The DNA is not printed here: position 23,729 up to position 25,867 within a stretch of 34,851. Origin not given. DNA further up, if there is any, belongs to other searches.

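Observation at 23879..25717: FdhF-like subunit lacks SeCys/Cys140, His141 and Arg333 equivalents (NuoG-like degeneration?)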

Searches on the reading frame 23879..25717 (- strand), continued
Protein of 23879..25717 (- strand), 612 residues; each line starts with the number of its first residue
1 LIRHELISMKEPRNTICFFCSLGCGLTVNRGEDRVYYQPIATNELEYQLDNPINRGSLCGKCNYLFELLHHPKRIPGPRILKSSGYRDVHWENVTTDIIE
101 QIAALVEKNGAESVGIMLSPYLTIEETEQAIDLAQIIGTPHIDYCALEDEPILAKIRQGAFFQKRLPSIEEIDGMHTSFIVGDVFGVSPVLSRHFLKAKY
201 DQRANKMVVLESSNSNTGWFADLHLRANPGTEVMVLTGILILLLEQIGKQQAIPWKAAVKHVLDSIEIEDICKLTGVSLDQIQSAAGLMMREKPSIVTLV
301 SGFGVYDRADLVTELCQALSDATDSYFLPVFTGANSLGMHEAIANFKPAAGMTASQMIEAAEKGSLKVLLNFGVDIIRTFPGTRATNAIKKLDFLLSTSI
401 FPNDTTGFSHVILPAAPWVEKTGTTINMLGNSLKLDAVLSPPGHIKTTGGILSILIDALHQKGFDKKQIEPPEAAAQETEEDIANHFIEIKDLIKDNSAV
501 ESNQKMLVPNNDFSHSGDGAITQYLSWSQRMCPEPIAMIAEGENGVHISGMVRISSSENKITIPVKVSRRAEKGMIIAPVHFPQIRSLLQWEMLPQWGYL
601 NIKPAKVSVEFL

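Call 35: list_cluster_members(proteins=[P0064, P0065, P0067, P0068, P0069, P0070, P0071, P0072, P0075, P0078])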
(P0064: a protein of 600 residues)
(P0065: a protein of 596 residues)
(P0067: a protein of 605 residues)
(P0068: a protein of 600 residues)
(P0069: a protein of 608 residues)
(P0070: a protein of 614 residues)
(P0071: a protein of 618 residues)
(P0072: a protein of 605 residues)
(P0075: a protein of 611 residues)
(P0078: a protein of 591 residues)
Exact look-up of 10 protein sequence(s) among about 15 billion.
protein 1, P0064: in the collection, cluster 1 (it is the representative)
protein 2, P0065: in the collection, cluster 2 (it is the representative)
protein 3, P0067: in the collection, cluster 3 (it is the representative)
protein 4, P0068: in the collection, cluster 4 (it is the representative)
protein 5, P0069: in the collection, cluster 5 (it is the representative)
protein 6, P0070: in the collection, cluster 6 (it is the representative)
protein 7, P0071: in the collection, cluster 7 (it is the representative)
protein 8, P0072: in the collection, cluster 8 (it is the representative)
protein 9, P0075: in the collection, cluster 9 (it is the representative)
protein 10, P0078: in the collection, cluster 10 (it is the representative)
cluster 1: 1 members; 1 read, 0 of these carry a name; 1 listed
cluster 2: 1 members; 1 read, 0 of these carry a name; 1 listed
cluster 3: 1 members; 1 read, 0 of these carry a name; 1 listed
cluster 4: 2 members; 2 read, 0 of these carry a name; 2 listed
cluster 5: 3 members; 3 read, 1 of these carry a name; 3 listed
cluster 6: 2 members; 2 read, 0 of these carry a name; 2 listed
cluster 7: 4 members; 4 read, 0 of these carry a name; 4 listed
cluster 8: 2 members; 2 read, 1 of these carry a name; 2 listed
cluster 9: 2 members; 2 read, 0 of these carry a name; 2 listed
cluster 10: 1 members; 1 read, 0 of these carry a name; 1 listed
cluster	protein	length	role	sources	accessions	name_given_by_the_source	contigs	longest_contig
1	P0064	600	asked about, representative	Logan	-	-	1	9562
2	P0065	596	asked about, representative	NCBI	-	-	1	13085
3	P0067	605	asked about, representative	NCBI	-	-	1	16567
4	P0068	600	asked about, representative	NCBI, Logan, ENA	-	-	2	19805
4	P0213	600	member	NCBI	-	-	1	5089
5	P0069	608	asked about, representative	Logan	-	-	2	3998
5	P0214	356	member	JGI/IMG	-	predicted molibdopterin-dependent oxidoreductase YjgC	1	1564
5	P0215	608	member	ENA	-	-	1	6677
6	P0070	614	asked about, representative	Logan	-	-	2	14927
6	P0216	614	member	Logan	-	-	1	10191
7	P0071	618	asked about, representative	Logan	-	-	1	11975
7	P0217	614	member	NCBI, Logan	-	-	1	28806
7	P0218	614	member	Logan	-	-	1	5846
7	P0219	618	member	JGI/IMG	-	-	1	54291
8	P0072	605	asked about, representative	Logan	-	-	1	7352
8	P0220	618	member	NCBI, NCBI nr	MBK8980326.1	MAG: molybdopterin-dependent oxidoreductase [Planctomycetes bacterium] | molybdopterin-dependent oxidoreductase [Planctomycetota bacterium]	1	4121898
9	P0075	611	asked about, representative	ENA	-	-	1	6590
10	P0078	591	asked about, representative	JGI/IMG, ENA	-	-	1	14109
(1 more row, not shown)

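Call 36: find_encoding_contigs(protein=P0064, flank=10000, max_places=2)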
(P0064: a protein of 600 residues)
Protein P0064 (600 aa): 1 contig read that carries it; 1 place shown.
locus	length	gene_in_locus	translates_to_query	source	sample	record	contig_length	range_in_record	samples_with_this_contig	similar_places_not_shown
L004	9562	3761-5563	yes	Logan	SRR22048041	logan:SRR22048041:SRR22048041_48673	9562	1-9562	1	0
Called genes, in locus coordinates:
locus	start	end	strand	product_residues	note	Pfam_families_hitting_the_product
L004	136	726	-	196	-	PF16264:SatD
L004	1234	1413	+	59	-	-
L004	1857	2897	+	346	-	PF17179:Fer4_22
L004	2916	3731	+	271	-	PF00970:FAD_binding_6 (weak), PF00175:NAD_binding_1, PF10418:DHODB_Fe-S_bind (faint)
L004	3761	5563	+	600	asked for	PF04879:Molybdop_Fe4S4, PF00384:Molybdopterin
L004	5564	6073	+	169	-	PF12838:Fer4_7 (faint), PF14697:Fer4_21 (faint), PF12797:Fer4_2 (faint), PF12837:Fer4_6 (faint), PF13237:Fer4_10 (faint), PF12800:Fer4_4 (faint), PF13247:Fer4_11, PF00037:Fer4 (weak), +2 more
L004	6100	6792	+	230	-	-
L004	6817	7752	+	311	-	PF00146:NADHdh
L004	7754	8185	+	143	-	PF01058:Oxidored_q6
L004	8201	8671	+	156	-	PF00329:Complex1_30kDa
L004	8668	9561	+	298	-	?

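Call 37: find_encoding_contigs(protein=P0220, flank=10000, max_places=1)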
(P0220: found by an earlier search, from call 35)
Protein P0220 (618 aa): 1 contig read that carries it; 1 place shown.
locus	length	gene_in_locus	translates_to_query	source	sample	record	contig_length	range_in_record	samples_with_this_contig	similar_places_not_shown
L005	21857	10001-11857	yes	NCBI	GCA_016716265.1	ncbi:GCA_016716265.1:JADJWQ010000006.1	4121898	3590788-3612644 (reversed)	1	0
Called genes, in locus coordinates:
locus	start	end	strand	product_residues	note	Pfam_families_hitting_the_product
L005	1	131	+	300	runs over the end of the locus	PF00072:Response_reg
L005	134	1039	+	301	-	-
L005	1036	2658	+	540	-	PF12895:ANAPC3 (faint), PF13424:TPR_12 (faint), PF13432:TPR_16 (faint), PF17874:TPR_MalT (faint), PF07719:TPR_2 (faint), PF13181:TPR_8 (faint), PF14559:TPR_19 (faint)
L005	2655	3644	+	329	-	-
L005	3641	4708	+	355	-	PF13581:HATPase_c_2 (faint), PF00512:HisKA, PF02518:HATPase_c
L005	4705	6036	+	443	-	PF00072:Response_reg, PF00158:Sigma54_activat, PF14532:Sigma54_activ_2, PF25601:AAA_lid_14, PF02954:HTH_8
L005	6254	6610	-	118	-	PF01155:HypA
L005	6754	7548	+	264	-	PF02492:cobW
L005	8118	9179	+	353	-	PF13187:Fer4_9 (faint), PF13237:Fer4_10 (faint), PF17179:Fer4_22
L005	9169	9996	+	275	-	PF00970:FAD_binding_6 (weak), PF00175:NAD_binding_1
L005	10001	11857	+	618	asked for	PF00384:Molybdopterin, PF01568:Molydop_binding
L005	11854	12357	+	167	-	PF13484:Fer4_16 (faint), PF14697:Fer4_21 (faint), PF00037:Fer4 (faint), PF12797:Fer4_2 (faint), PF12837:Fer4_6 (faint), PF13187:Fer4_9 (weak), PF13247:Fer4_11, PF12838:Fer4_7 (weak), +1 more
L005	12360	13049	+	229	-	-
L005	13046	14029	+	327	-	PF00146:NADHdh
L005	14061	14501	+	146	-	PF01058:Oxidored_q6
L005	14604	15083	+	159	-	PF00329:Complex1_30kDa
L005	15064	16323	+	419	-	PF00374:NiFeSe_Hases, PF00346:Complex1_49kDa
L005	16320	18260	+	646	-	PF00361:Proton_antipo_M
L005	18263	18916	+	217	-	PF13244:MbhD, PF00499:Oxidored_q3 (weak), PF20501:MbhE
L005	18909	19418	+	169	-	PF04039:MnhB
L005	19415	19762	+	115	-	PF00420:Oxidored_q2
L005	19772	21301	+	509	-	PF00662:Proton_antipo_N (faint), PF10125:NADHdeh_related (weak), PF00361:Proton_antipo_M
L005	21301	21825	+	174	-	PF01899:MNHE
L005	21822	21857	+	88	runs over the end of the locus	PF04066:MrpF_PhaF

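Call 38: find_encoding_contigs(protein=P0068, flank=10000, max_places=1)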
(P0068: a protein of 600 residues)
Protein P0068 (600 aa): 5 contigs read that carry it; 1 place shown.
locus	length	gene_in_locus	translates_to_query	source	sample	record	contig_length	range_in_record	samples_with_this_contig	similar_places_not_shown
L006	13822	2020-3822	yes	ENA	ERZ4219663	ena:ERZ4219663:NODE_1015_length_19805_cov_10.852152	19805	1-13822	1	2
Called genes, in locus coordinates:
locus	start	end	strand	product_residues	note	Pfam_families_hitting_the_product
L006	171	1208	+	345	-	PF12838:Fer4_7 (faint), PF13237:Fer4_10 (weak), PF17179:Fer4_22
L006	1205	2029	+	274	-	PF00970:FAD_binding_6, PF00175:NAD_binding_1, PF10418:DHODB_Fe-S_bind (weak)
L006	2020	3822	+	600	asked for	PF04879:Molybdop_Fe4S4, PF00384:Molybdopterin, PF01568:Molydop_binding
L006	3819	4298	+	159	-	PF12797:Fer4_2 (faint), PF12837:Fer4_6 (faint), PF13237:Fer4_10 (faint), PF13247:Fer4_11, PF12838:Fer4_7 (weak), PF25160:LdpA_Fe-S-bd (weak), PF00037:Fer4 (weak), PF13187:Fer4_9 (weak), +3 more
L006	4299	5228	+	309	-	PF00146:NADHdh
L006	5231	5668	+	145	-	PF01058:Oxidored_q6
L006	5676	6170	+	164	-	PF00329:Complex1_30kDa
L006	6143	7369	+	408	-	PF00374:NiFeSe_Hases, PF00346:Complex1_49kDa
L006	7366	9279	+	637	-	PF00361:Proton_antipo_M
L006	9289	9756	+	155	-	-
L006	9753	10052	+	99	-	PF00420:Oxidored_q2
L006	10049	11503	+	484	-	PF00662:Proton_antipo_N, PF10125:NADHdeh_related (weak), PF00361:Proton_antipo_M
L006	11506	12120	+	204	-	PF12797:Fer4_2 (weak), PF13237:Fer4_10 (weak), PF00037:Fer4, PF14697:Fer4_21, PF12838:Fer4_7, PF13187:Fer4_9 (weak)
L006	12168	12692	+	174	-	PF01750:HycI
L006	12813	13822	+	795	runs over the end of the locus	PF00708:Acylphosphatase, PF07503:zf-HYPF, PF01300:Sua5_yciO_yrdC, PF17788:HypF_C, PF00814:TsaD (faint), PF22521:HypF_C_2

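Call 39: find_encoding_contigs(protein=P0075, flank=10000, max_places=1)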
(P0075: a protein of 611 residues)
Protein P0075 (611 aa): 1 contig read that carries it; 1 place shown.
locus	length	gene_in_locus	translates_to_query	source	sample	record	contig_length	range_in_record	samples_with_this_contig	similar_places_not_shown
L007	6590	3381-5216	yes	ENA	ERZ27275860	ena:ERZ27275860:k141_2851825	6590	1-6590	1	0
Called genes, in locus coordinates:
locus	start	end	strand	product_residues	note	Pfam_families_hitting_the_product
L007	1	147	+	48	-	?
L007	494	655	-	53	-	-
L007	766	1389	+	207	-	PF07992:Pyr_redox_2, PF13738:Pyr_redox_3 (weak)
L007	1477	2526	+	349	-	PF13187:Fer4_9 (faint), PF12797:Fer4_2 (faint), PF13237:Fer4_10 (faint), PF17179:Fer4_22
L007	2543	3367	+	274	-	PF00970:FAD_binding_6 (weak), PF00175:NAD_binding_1, PF10418:DHODB_Fe-S_bind (weak)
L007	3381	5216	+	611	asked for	PF00384:Molybdopterin, PF01568:Molydop_binding (weak)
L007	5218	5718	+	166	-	PF13484:Fer4_16 (faint), PF25160:LdpA_Fe-S-bd (faint), PF12797:Fer4_2 (faint), PF12837:Fer4_6 (faint), PF13237:Fer4_10, PF13247:Fer4_11, PF12838:Fer4_7, PF00037:Fer4 (weak), +3 more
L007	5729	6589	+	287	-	?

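Call 43: predict_structure(alignment_id=A2)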
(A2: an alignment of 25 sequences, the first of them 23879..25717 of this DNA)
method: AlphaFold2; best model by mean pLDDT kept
length: 612 residues; sequences in the alignment: 25
mean_pLDDT: 91.2   pTM: 0.92
mean pLDDT of the five models: 91.2, 89.8, 89.7, 89.0, 89.0
residues with pLDDT >= 90: 463; 70-90: 117; 50-70: 25; < 50: 7
segments of 3 or more residues with pLDDT < 50: 1-7
pLDDT, mean of each block of 10 residues (from residue 1): 47 90 91 63 84 91 87 95 95 97 97 97 98 97 95 88 82 97 95 96 96 91 95 97 83 84 93 96 96 92 93 95 94 95 91 96 98 96 94 98 96 96 96 92 94 98 92 76 89 82 88 91 93 94 77 94 92 92 94 85 93 91
secondary structure, 60 per line:
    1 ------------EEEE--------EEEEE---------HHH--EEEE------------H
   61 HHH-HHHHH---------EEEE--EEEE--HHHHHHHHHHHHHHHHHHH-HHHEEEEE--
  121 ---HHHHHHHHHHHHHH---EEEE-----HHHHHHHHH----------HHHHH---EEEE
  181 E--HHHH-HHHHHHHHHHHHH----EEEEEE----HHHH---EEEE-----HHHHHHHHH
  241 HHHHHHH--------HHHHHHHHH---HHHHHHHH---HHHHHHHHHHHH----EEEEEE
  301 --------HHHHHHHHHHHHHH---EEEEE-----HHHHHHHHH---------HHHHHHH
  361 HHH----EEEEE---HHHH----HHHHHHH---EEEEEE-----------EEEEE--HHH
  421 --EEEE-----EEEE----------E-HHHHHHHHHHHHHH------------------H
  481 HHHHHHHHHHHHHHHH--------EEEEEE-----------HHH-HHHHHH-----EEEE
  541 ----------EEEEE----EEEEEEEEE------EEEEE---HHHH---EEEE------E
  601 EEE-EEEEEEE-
elements in order: E13-16 E25-29 E44-47 H60-63 H65-69 E79-82 E85-88 H91-109 E114-118 H124-137 E141-144 H150-158 H169-173 E177-181 H184-187 H189-201 E206-211 H216-219 E223-226 H232-247 H256-264 H268-275 H279-290 E295-300 H309-322 E326-330 H336-344 H354-363 E368-372 H376-379 H384-390 E394-399 E411-415 E423-426 E432-435 H448-461 H480-496 E505-510 H526-531 E537-540 E551-555 E560-568 E575-579 H583-586 E590-593 E600-603 E605-611
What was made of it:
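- The AF2 model is confident (pLDDT 91, pTM 0.92, call 43). A helix N-cap role for Asp149 is only my inference from the DSSP string (call 43). The model has pLDDT 91 (call 43).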

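Call 48: fold_search(model_id=the predicted structure, library=pdb)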
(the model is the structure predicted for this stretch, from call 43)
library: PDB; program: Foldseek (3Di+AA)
matches with E <= 10: 1127; with E <= 0.001: 179
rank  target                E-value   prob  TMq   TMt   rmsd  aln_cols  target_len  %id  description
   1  9ktl_A                2.0e-36  1.00  0.84  0.55   8.1       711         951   19  Cryo-EM structure of reduced form of formate dehydrogenase from Rhodobacter aestuarii (RaFDH) with NADH (released 2025-06-18)
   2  8rqz_C                2.7e-36  1.00  0.81  0.52   8.8       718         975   19  Crystal structure of Molybdenum bispyranopterin guanine dinucleotide formate dehydrogenases ForCE1 from Bacillus subti (released 2025-08-06)
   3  7vw6_A                5.9e-36  1.00  0.83  0.57   7.9       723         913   17  Cryo-EM Structure of Formate Dehydrogenase 1 from Methylorubrum extorquens AM1 (released 2022-06-01)
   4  8j83_A                2.5e-34  1.00  0.83  0.57   7.8       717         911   18  Crystal structure of formate dehydrogenase from Methylorubrum extorquens AM1 (released 2023-10-11)
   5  1fdi                  3.1e-34  1.00  0.82  0.70   6.5       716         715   18  OXIDIZED FORM OF FORMATE DEHYDROGENASE H FROM E. COLI COMPLEXED WITH THE INHIBITOR NITRITE (released 1997-08-20)
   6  2jio                  4.6e-34  1.00  0.83  0.72   8.6       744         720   16  A New Catalytic Mechanism of Periplasmic Nitrate Reductase from Desulfovibrio desulfuricans ATCC 27774 from Crystallogra (released 2008-03-18)
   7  7z0t_A                5.5e-34  1.00  0.84  0.73   7.5       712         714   17  Structure of the Escherichia coli formate hydrogenlyase complex (aerobic preparation, composite structure) (released 2022-09-28)
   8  2v45                  8.0e-34  1.00  0.84  0.71   8.6       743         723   16  A New Catalytic Mechanism of Periplasmic Nitrate Reductase from Desulfovibrio desulfuricans ATCC 27774 from Crystallogra (released 2008-03-18)
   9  2v3v                  1.2e-33  1.00  0.84  0.72   8.5       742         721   16  A New Catalytic Mechanism of Periplasmic Nitrate Reductase from Desulfovibrio desulfuricans ATCC 27774 from Crystallogra (released 2008-03-18)
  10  6tg9_A                1.6e-33  1.00  0.83  0.54   8.2       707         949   19  Cryo-EM Structure of NADH reduced form of NAD+-dependent Formate Dehydrogenase from Rhodobacter capsulatus (released 2020-04-22)
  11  2nap                  1.9e-33  1.00  0.83  0.71   8.7       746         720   16  DISSIMILATORY NITRATE REDUCTASE (NAP) FROM DESULFOVIBRIO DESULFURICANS (released 1999-09-19)
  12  1aa6                  6.2e-33  1.00  0.78  0.69   8.4       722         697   17  REDUCED FORM OF FORMATE DEHYDROGENASE H FROM E. COLI (released 1997-08-20)
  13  2nya_A                5.0e-32  1.00  0.82  0.64  10.9       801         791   15  Crystal structure of the periplasmic nitrate reductase (NAP) from Escherichia coli (released 2006-12-05)
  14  9vap_A                3.4e-29  1.00  0.80  0.56  10.3       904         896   14  Cryo-EM structure of formate dehydrogenase from Shewanella oneidensis MR-1 (SoFdhAB) (released 2026-04-08)
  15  8e9g_G                6.5e-29  1.00  0.68  0.54   7.4       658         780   16  Mycobacterial respiratory complex I with both quinone positions modelled (released 2022-10-12)
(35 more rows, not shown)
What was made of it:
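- On FdhF/FdhA-type Mo/W-bisPGD formate dehydrogenase: Foldseek TM 0.81-0.84 to FDH and Nap structures (calls 43, 48).
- It matches FDH/Nap structures, including FdhF inside E. coli FHL (7z0t_A, TM 0.84, call 48). The fold is intact and confidently predicted, including the domain IV barrel (calls 43, 48).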

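Call 64: find_encoding_contigs(protein=P0096, flank=10000, max_places=1)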
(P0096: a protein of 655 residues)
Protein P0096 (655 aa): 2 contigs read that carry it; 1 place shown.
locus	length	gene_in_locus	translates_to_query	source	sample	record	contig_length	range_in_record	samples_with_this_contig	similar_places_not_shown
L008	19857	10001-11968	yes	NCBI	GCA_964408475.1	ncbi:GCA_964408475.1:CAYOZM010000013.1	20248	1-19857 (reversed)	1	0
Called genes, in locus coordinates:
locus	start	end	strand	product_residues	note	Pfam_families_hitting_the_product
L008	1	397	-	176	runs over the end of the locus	PF12838:Fer4_7 (weak), PF12797:Fer4_2 (weak), PF12837:Fer4_6 (weak), PF13237:Fer4_10, PF00037:Fer4 (weak), PF14697:Fer4_21, PF13187:Fer4_9, PF00037:Fer4, +4 more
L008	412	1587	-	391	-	PF00374:NiFeSe_Hases, PF00346:Complex1_49kDa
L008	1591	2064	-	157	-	PF00329:Complex1_30kDa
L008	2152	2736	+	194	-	-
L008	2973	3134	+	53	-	-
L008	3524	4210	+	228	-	-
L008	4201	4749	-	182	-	PF07894:SACK1 (weak), PF13091:PLDc_2, PF00614:PLDc (faint)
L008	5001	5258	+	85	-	-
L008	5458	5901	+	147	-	-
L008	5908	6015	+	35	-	-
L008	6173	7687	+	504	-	-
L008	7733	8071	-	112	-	-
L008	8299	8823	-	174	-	-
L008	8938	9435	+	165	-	PF12797:Fer4_2 (weak), PF13237:Fer4_10 (weak), PF13247:Fer4_11, PF25160:LdpA_Fe-S-bd (weak), PF12838:Fer4_7 (weak), PF13187:Fer4_9, PF12797:Fer4_2 (weak), PF00037:Fer4 (weak), +8 more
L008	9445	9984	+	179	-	PF13237:Fer4_10, PF00037:Fer4 (faint), PF14697:Fer4_21, PF12838:Fer4_7, PF13187:Fer4_9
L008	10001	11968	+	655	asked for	PF04879:Molybdop_Fe4S4, PF00384:Molybdopterin, PF01568:Molydop_binding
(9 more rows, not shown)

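Call 65: find_encoding_contigs(protein=P0089, flank=10000, max_places=1)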
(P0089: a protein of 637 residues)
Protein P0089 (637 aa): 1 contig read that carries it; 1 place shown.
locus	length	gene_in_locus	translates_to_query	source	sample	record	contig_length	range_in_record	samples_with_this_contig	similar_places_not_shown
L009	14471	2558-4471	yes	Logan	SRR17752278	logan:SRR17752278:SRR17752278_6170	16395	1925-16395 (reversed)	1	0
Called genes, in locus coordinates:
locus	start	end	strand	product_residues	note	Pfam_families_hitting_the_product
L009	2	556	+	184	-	?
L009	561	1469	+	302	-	PF02754:CCG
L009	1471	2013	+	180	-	PF13484:Fer4_16 (faint), PF13187:Fer4_9 (faint), PF13237:Fer4_10 (weak), PF13247:Fer4_11, PF12838:Fer4_7, PF00037:Fer4 (weak), PF12797:Fer4_2 (weak), PF12837:Fer4_6 (weak), +3 more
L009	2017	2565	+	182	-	PF12837:Fer4_6 (faint), PF13237:Fer4_10 (weak), PF14697:Fer4_21 (weak), PF12838:Fer4_7 (weak)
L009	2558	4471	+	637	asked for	PF04879:Molybdop_Fe4S4, PF00384:Molybdopterin, PF01568:Molydop_binding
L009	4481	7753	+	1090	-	PF07992:Pyr_redox_2 (weak), PF12831:FAD_oxidored, PF13450:NAD_binding_8 (weak), PF00037:Fer4 (weak), PF00037:Fer4 (weak), PF13187:Fer4_9, PF12838:Fer4_7, PF14697:Fer4_21, +17 more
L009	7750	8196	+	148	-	PF02662:FlpD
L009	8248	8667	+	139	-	PF00329:Complex1_30kDa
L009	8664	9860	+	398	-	PF00374:NiFeSe_Hases, PF00346:Complex1_49kDa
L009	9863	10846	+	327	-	PF00146:NADHdh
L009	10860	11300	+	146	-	PF01058:Oxidored_q6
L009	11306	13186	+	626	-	PF00361:Proton_antipo_M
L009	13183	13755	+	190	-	PF13183:Fer4_8 (faint), PF00037:Fer4, PF12837:Fer4_6 (weak), PF13237:Fer4_10, PF14697:Fer4_21, PF12838:Fer4_7, PF13187:Fer4_9, PF13484:Fer4_16 (faint)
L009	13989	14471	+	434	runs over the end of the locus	PF19289:PmbA_TldD_3rd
